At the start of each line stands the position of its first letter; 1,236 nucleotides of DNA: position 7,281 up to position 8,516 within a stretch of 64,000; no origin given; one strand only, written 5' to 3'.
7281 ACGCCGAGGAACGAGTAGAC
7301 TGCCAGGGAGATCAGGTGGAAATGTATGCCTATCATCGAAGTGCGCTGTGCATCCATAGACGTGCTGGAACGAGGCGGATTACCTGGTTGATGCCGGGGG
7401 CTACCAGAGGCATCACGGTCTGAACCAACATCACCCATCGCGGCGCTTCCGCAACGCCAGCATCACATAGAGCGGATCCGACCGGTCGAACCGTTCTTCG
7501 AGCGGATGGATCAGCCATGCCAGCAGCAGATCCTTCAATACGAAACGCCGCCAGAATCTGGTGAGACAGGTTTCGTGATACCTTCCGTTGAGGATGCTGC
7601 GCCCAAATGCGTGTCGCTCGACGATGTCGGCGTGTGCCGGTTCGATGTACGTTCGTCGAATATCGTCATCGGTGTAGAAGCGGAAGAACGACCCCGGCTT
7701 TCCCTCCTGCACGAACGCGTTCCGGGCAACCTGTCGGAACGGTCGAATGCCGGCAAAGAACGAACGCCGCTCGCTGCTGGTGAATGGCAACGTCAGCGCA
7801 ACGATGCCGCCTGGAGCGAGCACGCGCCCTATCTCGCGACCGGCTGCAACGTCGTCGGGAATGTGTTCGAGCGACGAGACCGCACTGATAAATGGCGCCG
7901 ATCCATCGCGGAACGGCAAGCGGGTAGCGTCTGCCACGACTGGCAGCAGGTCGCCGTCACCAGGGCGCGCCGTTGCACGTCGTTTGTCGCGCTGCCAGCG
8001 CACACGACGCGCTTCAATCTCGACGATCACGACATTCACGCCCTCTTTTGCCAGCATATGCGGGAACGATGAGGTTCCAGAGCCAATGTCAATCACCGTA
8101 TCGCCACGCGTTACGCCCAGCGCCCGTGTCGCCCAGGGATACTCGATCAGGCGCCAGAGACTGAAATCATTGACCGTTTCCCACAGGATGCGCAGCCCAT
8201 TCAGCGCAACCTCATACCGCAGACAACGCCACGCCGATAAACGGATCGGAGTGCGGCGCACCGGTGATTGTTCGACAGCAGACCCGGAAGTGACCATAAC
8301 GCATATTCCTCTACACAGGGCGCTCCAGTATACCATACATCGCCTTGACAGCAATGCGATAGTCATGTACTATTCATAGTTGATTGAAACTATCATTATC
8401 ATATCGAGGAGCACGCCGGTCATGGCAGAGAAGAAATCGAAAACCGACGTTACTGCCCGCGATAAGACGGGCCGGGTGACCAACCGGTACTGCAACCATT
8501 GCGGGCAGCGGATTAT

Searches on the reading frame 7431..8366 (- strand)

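Call 81: search_protein_families(library=pfam, proteins=[window:7431-8366:-], max_evalue=0.001)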
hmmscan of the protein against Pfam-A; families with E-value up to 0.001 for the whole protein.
window:7431-8366:- (311 aa): 6 families
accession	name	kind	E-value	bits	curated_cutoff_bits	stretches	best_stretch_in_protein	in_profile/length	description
PF08241.18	Methyltransf_11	-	3.6e-14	53.6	21.2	1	92-190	1-94/95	Methyltransferase domain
PF13649.12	Methyltransf_25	-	5.5e-11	43.4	27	1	91-187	1-97/97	Methyltransferase domain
PF13489.12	Methyltransf_23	-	1e-08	35.6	27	1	87-202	22-127/164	Methyltransferase domain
PF01209.24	Ubie_methyltran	-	1.4e-07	31.5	20.1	1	79-190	39-150/233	ubiE/COQ5 methyltransferase family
PF08242.18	Methyltransf_12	-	6.1e-07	30.5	30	1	92-189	1-98/98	Methyltransferase domain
PF13847.12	Methyltransf_31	-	1.1e-05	25.6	27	1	87-194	3-112/145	Methyltransferase domain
